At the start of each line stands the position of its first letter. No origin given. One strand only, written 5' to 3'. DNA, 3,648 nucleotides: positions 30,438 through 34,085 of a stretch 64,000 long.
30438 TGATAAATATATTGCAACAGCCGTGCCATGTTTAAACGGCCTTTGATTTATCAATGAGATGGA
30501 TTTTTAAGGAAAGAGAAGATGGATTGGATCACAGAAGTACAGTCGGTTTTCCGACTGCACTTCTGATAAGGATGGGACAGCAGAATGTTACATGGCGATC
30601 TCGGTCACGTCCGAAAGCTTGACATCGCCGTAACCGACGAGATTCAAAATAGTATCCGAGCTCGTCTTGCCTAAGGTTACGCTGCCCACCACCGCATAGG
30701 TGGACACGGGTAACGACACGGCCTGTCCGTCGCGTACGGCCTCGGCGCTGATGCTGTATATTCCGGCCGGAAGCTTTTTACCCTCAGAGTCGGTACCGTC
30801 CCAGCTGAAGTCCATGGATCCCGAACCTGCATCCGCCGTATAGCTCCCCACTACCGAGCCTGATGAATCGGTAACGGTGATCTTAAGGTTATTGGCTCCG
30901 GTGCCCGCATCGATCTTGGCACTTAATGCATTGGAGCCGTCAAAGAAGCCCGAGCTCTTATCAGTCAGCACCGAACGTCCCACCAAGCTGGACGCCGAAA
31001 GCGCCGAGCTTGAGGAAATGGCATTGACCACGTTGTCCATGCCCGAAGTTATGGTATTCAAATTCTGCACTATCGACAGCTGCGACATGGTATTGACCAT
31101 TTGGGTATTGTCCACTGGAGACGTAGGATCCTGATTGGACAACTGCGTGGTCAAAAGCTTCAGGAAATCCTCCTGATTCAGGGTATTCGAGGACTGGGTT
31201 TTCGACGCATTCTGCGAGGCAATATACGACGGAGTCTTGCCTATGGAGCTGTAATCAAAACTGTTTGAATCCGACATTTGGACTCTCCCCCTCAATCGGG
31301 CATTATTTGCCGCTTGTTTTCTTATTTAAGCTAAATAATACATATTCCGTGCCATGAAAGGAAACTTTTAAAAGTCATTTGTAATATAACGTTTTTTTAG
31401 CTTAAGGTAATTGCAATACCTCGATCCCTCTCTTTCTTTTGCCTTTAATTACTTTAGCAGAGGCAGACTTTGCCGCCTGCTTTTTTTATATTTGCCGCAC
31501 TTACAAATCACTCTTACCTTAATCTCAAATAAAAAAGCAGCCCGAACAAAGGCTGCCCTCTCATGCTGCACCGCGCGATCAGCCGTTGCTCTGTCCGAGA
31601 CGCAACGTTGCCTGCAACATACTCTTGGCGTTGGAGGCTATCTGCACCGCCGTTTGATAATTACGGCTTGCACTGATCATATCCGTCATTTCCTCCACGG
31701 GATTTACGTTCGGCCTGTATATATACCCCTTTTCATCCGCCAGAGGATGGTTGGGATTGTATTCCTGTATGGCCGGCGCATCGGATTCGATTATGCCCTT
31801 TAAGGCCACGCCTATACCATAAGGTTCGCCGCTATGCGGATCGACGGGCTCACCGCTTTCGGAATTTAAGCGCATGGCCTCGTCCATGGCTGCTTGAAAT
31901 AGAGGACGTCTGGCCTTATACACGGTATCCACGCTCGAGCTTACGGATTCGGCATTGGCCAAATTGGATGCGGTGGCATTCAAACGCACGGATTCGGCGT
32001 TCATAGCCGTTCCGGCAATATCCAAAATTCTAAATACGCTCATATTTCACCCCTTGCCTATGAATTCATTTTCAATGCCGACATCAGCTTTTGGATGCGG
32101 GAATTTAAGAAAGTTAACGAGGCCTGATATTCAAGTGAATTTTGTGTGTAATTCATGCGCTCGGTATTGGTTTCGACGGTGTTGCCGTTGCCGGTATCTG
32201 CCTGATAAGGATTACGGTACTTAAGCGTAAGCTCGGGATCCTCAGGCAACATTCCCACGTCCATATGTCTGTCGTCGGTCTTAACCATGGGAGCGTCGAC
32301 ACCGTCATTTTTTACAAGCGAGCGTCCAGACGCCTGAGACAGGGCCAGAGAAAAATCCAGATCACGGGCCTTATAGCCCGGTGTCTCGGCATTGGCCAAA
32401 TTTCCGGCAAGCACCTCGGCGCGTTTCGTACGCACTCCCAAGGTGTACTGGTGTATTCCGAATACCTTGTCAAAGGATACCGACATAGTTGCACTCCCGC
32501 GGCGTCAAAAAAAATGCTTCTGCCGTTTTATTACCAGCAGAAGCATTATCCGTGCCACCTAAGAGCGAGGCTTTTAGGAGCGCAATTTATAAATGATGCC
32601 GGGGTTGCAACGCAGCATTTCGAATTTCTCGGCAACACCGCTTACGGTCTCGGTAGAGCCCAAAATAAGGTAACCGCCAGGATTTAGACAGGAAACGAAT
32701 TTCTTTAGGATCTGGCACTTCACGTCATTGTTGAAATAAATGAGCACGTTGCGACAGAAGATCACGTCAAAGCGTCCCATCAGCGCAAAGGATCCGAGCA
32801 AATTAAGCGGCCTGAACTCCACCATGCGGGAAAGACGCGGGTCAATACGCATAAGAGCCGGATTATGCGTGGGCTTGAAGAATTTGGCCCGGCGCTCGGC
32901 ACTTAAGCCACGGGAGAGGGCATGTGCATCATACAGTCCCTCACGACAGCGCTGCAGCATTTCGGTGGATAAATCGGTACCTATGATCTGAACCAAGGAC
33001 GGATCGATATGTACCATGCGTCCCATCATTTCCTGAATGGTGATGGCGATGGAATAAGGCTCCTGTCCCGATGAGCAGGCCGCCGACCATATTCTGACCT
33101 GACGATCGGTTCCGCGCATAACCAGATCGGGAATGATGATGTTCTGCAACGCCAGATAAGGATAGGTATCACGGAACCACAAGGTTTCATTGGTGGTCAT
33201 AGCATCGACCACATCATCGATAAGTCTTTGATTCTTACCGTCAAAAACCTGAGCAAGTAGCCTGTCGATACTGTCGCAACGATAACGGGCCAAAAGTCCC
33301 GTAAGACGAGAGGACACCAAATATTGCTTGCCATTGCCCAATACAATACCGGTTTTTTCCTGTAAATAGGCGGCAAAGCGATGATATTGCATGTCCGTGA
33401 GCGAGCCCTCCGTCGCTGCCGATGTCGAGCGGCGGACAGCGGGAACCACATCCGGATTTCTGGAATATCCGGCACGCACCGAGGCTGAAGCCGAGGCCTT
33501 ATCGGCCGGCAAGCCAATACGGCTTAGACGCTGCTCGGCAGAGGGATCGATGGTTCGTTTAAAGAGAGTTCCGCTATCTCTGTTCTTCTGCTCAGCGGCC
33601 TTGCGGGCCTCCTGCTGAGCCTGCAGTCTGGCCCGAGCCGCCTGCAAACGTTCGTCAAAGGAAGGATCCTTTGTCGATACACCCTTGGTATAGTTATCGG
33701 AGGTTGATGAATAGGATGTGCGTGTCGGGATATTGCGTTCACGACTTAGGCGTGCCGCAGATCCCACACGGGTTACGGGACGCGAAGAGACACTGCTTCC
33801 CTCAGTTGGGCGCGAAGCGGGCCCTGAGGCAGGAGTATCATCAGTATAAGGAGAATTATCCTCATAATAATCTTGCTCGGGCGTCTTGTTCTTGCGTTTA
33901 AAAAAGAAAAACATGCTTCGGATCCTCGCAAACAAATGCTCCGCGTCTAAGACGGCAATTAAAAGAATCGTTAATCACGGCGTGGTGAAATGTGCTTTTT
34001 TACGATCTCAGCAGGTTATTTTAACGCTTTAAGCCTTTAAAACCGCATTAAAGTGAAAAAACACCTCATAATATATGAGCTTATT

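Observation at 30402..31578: flgE is missing from its canonical position. flgD is an isolated gene flanked by a terminator, a perfect sigma54 promoter and a 15-bp hairpin.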

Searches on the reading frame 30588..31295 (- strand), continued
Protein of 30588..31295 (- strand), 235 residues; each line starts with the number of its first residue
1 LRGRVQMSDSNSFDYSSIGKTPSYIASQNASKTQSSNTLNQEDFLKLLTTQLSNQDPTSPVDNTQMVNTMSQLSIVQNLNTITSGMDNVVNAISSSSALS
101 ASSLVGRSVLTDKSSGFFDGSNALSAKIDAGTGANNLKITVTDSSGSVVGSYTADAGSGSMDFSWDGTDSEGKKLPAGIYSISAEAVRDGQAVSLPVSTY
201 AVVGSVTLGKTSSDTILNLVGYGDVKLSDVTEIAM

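Call 38: find_encoding_contigs(protein=P0498, flank=10000, max_places=2)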
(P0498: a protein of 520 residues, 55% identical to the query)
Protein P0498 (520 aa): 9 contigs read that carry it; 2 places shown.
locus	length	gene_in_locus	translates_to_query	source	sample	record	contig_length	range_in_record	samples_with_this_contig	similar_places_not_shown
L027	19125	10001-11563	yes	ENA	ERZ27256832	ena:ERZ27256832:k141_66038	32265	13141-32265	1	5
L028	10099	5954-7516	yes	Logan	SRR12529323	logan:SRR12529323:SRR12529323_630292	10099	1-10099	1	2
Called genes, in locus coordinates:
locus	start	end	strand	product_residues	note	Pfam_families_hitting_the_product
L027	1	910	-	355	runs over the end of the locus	PF00005:ABC_tran, PF02463:SMC_N (weak), PF13304:AAA_21 (weak), PF09383:NIL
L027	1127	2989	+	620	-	-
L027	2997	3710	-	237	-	PF00730:HhH-GPD, PF00633:HHH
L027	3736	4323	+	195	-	PF02508:Rnf-Nqr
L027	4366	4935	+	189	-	PF04060:FeS, PF12797:Fer4_2 (faint), PF12837:Fer4_6 (faint), PF00037:Fer4 (weak), PF13237:Fer4_10, PF14697:Fer4_21, PF12838:Fer4_7 (weak), PF13187:Fer4_9 (weak)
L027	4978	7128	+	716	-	PF13375:RnfC_N, PF01512:Complex1_51K, PF12838:Fer4_7 (weak), PF13187:Fer4_9 (faint), PF13237:Fer4_10 (faint)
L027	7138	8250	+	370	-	PF03116:NQR2_RnfD_RnfE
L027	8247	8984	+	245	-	PF04205:FMN_bind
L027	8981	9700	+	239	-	PF02508:Rnf-Nqr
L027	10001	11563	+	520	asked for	PF00460:Flg_bb_rod (weak), PF22692:LlgE_F_G_D1, PF07559:FlgE_D2, PF06429:Flg_bbr_C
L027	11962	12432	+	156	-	PF01451:LMWPc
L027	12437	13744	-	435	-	PF00817:IMS, PF11799:IMS_C, PF13438:DUF4113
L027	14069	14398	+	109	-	-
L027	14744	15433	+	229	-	PF00702:Hydrolase, PF12710:HAD, PF13419:HAD_2, PF13242:Hydrolase_like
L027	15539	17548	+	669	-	PF18974:DUF5710 (faint), PF00176:SNF2-rel_dom, PF00271:Helicase_C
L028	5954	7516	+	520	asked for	PF00460:Flg_bb_rod (weak), PF22692:LlgE_F_G_D1, PF07559:FlgE_D2, PF06429:Flg_bbr_C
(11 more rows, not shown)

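Call 39: find_encoding_contigs(protein=P0409, flank=10000, max_places=2)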
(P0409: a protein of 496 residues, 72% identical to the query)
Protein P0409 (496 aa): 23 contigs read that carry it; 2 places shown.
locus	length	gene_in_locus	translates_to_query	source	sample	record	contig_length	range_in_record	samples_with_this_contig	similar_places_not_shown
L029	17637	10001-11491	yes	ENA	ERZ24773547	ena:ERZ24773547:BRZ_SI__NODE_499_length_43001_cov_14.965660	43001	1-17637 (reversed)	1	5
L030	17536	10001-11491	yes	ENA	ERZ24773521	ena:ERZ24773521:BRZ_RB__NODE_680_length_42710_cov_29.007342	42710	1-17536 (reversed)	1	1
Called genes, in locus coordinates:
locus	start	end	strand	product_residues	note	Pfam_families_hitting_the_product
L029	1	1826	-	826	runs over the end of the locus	PF00005:ABC_tran (faint), PF02463:SMC_N (faint), PF13191:AAA_16 (faint), PF20703:nSTAND1 (faint), PF13304:AAA_21 (faint), PF00684:DnaJ_CXXCXGXG (faint), PF17755:UvrA_DNA-bind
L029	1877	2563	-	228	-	PF00300:His_Phos_1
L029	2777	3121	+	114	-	PF12323:HTH_OrfB_IS605 (weak)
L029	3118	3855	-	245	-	PF00730:HhH-GPD, PF00633:HHH (weak)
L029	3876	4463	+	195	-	PF02508:Rnf-Nqr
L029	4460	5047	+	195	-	PF04060:FeS, PF12797:Fer4_2 (faint), PF00037:Fer4 (weak), PF13237:Fer4_10, PF14697:Fer4_21, PF13187:Fer4_9 (weak), PF25160:LdpA_Fe-S-bd, PF00037:Fer4 (weak), +2 more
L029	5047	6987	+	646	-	PF13375:RnfC_N, PF01512:Complex1_51K, PF12838:Fer4_7 (weak), PF13183:Fer4_8 (weak), PF13187:Fer4_9 (weak), PF13237:Fer4_10 (weak)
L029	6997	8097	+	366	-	PF03116:NQR2_RnfD_RnfE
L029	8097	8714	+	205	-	PF04205:FMN_bind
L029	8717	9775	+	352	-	PF02508:Rnf-Nqr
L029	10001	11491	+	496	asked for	PF00460:Flg_bb_rod (weak), PF22692:LlgE_F_G_D1, PF07559:FlgE_D2, PF06429:Flg_bbr_C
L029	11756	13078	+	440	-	PF05525:Branch_AA_trans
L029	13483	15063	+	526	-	PF02120:Flg_hook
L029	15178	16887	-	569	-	PF09820:AAA-ATPase_like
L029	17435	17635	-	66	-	?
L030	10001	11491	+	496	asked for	PF00460:Flg_bb_rod (weak), PF22692:LlgE_F_G_D1, PF07559:FlgE_D2, PF06429:Flg_bbr_C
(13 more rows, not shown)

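Call 44: search_protein_families(library=ncbifam, proteins=[L024:10001-11533:+, L029:13483-15063:+], max_evalue=0.00001)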
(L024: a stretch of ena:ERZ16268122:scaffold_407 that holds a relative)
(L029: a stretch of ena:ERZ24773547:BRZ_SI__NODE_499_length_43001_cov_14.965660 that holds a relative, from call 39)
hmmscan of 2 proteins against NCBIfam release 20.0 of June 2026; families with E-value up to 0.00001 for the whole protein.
L024:10001-11533:+ (510 aa): 25 families
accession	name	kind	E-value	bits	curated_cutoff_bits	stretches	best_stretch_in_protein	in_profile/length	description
NF004240.1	PRK05682.1-4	equivalog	1.5e-126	423.3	472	2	212-510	177-443/443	flagellar hook protein FlgE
NF004238.1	PRK05682.1-1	equivalog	1.1e-102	344.5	400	1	2-510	3-414/414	flagellar hook protein FlgE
TIGR03506.1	FlgEFG_subfam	subfamily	2.7e-84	283.9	70.25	1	2-492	3-351/351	flagellar hook-basal body complex protein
NF005286.1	PRK06803.1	equivalog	2.9e-76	257.2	467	2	2-271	3-220/402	flagellar hook protein FlgE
NF004241.1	PRK05682.1-5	equivalog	9e-69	232.7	469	1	5-509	8-444/446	flagellar hook protein FlgE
NF004242.0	PRK05682.2-1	equivalog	1.4e-64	218.4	365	1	5-508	10-419/422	flagellar hook protein FlgE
NF009279.0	PRK12637.1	equivalog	4.5e-56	190.5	663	2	371-510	338-473/473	flagellar hook protein FlgE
TIGR02489.1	flgE_epsilon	equivalog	2.3e-52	178.5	412.85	2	224-509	482-717/719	flagellar hook protein FlgE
TIGR02488.1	flgG_G_neg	equivalog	3e-49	167.9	252.75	2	4-142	4-145/259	flagellar basal-body rod protein FlgG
TIGR02490.1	flgF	equivalog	8.1e-48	162.9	178.5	1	4-490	3-218/218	flagellar basal-body rod protein FlgF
NF004243.1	PRK05682.2-2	equivalog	8.7e-48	163.4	801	2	359-509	271-418/420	flagellar hook protein FlgE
NF009278.1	PRK12636.1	equivalog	1.1e-47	162.7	350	2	6-141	9-139/263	flagellar basal body rod protein FlgG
NF040922.1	flgE_Caulobact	equivalog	2.8e-45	155.3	750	1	6-509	11-503/505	flagellar hook protein FlgE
NF009456.0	PRK12816.1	equivalog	9.5e-37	127.1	416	2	396-508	148-261/264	flagellar basal body rod protein FlgG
NF004495.0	PRK05841.1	equivalog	1.8e-31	109.4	857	2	376-506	454-598/603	flagellar hook protein FlgE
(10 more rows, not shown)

L029:13483-15063:+ (526 aa): 0 families

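Call 56: find_encoding_contigs(protein=P0001, flank=3000, max_places=4)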
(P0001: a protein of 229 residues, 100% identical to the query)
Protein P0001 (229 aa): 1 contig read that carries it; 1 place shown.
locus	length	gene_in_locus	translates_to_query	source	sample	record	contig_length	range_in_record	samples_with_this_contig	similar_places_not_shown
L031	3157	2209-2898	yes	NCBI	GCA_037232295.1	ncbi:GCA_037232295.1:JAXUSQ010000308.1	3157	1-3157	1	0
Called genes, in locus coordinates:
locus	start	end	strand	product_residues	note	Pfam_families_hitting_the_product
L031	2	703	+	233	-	?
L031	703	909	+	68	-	PF01739:CheR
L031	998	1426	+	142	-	-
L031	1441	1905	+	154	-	PF00460:Flg_bb_rod (weak), PF06429:Flg_bbr_C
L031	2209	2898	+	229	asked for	PF03963:FlgD, PF13861:FLgD_tudor, PF13860:FlgD_ig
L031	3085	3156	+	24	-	?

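Call 57: find_encoding_contigs(protein=P0494, flank=5000, max_places=4)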
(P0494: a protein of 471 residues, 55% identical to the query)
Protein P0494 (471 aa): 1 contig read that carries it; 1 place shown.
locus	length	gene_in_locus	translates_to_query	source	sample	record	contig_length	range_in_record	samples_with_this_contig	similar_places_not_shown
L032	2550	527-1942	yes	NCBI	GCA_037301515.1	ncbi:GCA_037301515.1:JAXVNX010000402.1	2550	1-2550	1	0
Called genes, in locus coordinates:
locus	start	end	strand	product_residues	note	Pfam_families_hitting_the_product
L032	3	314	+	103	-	?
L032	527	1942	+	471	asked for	PF00460:Flg_bb_rod (weak), PF22692:LlgE_F_G_D1, PF07559:FlgE_D2, PF06429:Flg_bbr_C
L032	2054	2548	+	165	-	?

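Call 72: find_encoding_contigs(protein=P0488, flank=6000, max_places=3)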
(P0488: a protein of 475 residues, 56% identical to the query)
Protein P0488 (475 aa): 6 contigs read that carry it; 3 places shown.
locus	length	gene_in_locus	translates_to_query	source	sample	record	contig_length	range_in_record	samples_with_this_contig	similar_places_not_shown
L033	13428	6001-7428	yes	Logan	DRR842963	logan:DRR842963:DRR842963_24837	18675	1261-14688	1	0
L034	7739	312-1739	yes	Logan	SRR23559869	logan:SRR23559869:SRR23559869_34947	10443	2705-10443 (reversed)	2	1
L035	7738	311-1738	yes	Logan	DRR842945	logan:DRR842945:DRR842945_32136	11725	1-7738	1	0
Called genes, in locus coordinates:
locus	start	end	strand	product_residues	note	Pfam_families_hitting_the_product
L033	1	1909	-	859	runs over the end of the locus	PF01384:PHO4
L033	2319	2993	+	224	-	PF00392:GntR, PF07729:FCD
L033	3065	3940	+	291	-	PF00892:EamA (weak)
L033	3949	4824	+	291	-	PF00892:EamA (weak)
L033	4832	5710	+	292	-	PF00892:EamA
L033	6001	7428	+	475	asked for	PF00460:Flg_bb_rod (weak), PF22692:LlgE_F_G_D1, PF07559:FlgE_D2, PF06429:Flg_bbr_C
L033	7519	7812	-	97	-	PF12840:HTH_20, PF01022:HTH_5, PF12802:MarR_2 (weak), PF13412:HTH_24 (weak)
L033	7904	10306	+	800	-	PF07992:Pyr_redox_2, PF13450:NAD_binding_8 (weak), PF13738:Pyr_redox_3, PF00070:Pyr_redox, PF02852:Pyr_redox_dim, PF00581:Rhodanese, PF01206:TusA, PF13686:DrsE_2, +6 more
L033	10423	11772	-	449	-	PF10544:T5orf172, PF13455:MUG113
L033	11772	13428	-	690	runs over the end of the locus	PF00270:DEAD (weak)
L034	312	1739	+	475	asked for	PF00460:Flg_bb_rod (weak), PF22692:LlgE_F_G_D1, PF07559:FlgE_D2, PF06429:Flg_bbr_C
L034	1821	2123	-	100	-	PF12840:HTH_20, PF01022:HTH_5, PF12802:MarR_2 (weak), PF13412:HTH_24 (weak)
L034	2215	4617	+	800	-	PF07992:Pyr_redox_2, PF13450:NAD_binding_8 (weak), PF13738:Pyr_redox_3, PF00070:Pyr_redox, PF02852:Pyr_redox_dim, PF00581:Rhodanese, PF01206:TusA, PF13686:DrsE_2, +6 more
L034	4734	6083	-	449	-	PF10544:T5orf172, PF13455:MUG113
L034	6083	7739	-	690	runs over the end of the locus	PF00270:DEAD (weak)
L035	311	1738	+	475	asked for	PF00460:Flg_bb_rod (weak), PF22692:LlgE_F_G_D1, PF07559:FlgE_D2, PF06429:Flg_bbr_C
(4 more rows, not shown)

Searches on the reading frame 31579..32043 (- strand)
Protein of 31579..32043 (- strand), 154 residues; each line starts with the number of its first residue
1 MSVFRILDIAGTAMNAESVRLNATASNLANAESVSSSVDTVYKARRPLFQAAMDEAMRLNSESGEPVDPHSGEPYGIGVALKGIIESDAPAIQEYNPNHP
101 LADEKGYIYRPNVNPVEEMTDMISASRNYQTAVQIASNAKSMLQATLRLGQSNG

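Call 4: search_protein_families(library=pfam, proteins=[window:31579-32043:-])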
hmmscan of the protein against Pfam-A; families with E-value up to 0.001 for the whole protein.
window:31579-32043:- (154 aa): 2 families
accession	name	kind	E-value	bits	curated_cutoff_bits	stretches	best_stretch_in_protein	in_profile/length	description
PF06429.18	Flg_bbr_C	-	4.3e-16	58.6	23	1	105-149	2-46/46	Flagellar basal body rod FlgEFG protein C-terminal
PF00460.25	Flg_bb_rod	-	1.1e-05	25.7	20.7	1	7-31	1-25/31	Flagella basal body rod protein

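Call 5: search_protein_families(library=ncbifam, proteins=[window:31579-32043:-])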
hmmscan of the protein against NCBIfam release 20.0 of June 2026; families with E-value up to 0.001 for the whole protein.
window:31579-32043:- (154 aa): 14 families
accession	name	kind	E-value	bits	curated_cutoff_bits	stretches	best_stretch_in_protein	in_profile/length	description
TIGR01395.1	FlgC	equivalog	1.8e-42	144.9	102.1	1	4-151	1-137/137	flagellar basal body rod protein FlgC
NF009275.1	PRK12632.1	equivalog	1.4e-11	44.9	170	1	94-147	72-125/130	flagellar basal body rod protein FlgC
TIGR03506.1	FlgEFG_subfam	subfamily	8e-11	42.2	70.25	2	106-131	325-350/351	flagellar hook-basal body complex protein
TIGR02488.1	flgG_G_neg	equivalog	2.5e-10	40.3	252.75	1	104-146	213-255/259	flagellar basal-body rod protein FlgG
NF009280.2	PRK12640.1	subfamily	1.3e-07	31.5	210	1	83-148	178-241/246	flagellar basal body rod protein FlgF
TIGR02490.1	flgF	equivalog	7.1e-07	29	178.5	1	103-130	191-218/218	flagellar basal-body rod protein FlgF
NF009282.1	PRK12642.1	equivalog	3e-06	26.7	242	1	104-148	191-235/239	flagellar basal-body rod protein FlgF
NF004242.0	PRK05682.2-1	equivalog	7.1e-06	25.1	365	0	112-147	383-418/422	flagellar hook protein FlgE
TIGR01396.1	FlgB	equivalog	3.1e-05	24.2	59.05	1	6-147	4-130/131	flagellar basal body rod protein FlgB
NF009331.1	PRK12689.1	equivalog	3.1e-05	23.3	347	1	104-143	202-241/252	flagellar basal-body rod protein FlgF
TIGR02492.1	flgK_ends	equivalog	5e-05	22.8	170.75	0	113-148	401-436/437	flagellar hook-associated protein FlgK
NF005286.1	PRK06803.1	equivalog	0.00011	21.5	467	0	105-147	357-399/402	flagellar hook protein FlgE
NF009456.0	PRK12816.1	equivalog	0.00024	20.8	416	0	106-147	219-260/264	flagellar basal body rod protein FlgG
NF004243.1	PRK05682.2-2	equivalog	0.00054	19.1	801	0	1-34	1-34/420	flagellar hook protein FlgE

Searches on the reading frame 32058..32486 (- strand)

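Call 4: search_protein_families(library=pfam, proteins=[window:32058-32486:-])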
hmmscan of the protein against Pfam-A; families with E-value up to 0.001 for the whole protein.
window:32058-32486:- (142 aa): 1 family
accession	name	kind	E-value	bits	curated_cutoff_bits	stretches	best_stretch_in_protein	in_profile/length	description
PF00460.25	Flg_bb_rod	-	0.00027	21.3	20.7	1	22-39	14-31/31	Flagella basal body rod protein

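Call 5: search_protein_families(library=ncbifam, proteins=[window:32058-32486:-])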
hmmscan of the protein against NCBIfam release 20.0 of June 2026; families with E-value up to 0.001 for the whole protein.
window:32058-32486:- (142 aa): 17 families
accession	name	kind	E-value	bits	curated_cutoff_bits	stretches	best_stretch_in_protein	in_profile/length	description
NF009328.0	PRK12685.1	equivalog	1.2e-33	115.9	169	1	1-139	1-114/116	flagellar basal body rod protein FlgB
TIGR01396.1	FlgB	equivalog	1.5e-30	106.1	59.05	1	5-139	1-131/131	flagellar basal body rod protein FlgB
NF009263.0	PRK12620.1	equivalog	1.3e-25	89.9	158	1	1-138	1-130/133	flagellar basal body rod protein FlgB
NF009262.0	PRK12619.1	equivalog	4.8e-24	85.3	183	1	1-139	1-128/130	flagellar basal body rod protein FlgB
NF005527.0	PRK07182.1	equivalog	4.6e-22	78.6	211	1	1-138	1-145/148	flagellar basal body rod protein FlgB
NF004654.1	PRK06004.1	equivalog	8.2e-12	46.2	142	1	18-137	8-123/126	flagellar basal body rod protein FlgB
NF009266.0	PRK12623.1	equivalog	2e-11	44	144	1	13-134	17-126/133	flagellar basal body rod protein FlgB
NF009264.0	PRK12621.1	equivalog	2.1e-10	41.1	163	1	5-134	5-127/136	flagellar basal body rod protein FlgB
NF005280.0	PRK06797.1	equivalog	1.3e-08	35.5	106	1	10-130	7-125/135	flagellar basal body rod protein FlgB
NF009270.0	PRK12627.1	equivalog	1.5e-07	31.8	128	1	20-132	19-119/128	FlgB family protein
NF004653.1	PRK06003.1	equivalog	3.2e-07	30.8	153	1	20-120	18-106/126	flagellar basal body rod protein FlgB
TIGR03506.1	FlgEFG_subfam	subfamily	7.5e-07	29.2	70.25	1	20-71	14-65/351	flagellar hook-basal body complex protein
NF009265.0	PRK12622.1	equivalog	3.1e-06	27.3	145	1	8-122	7-118/135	flagellar basal body rod protein FlgB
TIGR02490.1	flgF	equivalog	9e-06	25.4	178.5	1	20-56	12-48/218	flagellar basal-body rod protein FlgF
NF009275.1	PRK12632.1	equivalog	9.5e-05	22.8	170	1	10-76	9-70/130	flagellar basal body rod protein FlgC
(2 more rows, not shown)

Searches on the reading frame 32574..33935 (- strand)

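Call 4: search_protein_families(library=pfam, proteins=[window:32574-33935:-])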
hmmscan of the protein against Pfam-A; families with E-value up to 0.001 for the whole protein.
window:32574-33935:- (453 aa): 7 families
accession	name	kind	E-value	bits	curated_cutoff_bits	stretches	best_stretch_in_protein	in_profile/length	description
PF01739.24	CheR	-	2.2e-54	184.3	27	1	249-444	1-192/195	CheR methyltransferase, SAM binding domain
PF03705.20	CheR_N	-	1.2e-09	38.1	27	1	184-232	3-51/53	CheR methyltransferase, all-alpha domain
PF08242.18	Methyltransf_12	-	2.4e-06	28.6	30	1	358-423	64-98/98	Methyltransferase domain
PF13649.12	Methyltransf_25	-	1.9e-05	25.7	27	0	387-421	63-97/97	Methyltransferase domain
PF08241.18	Methyltransf_11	-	2.1e-05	25.5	21.2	0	387-425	59-95/95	Methyltransferase domain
PF13847.12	Methyltransf_31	-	0.00024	21.2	27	0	387-435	73-119/145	Methyltransferase domain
PF13489.12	Methyltransf_23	-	0.0004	20.6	27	1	313-426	43-117/164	Methyltransferase domain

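Call 5: search_protein_families(library=ncbifam, proteins=[window:32574-33935:-])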
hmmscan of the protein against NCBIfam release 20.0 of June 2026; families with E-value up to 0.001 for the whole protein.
window:32574-33935:- (453 aa): 1 family
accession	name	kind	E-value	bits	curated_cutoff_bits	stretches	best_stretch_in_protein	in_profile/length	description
NF007902.0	PRK10611.1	equivalog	1.4e-48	165.6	435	1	178-440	21-275/287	protein-glutamate O-methyltransferase CheR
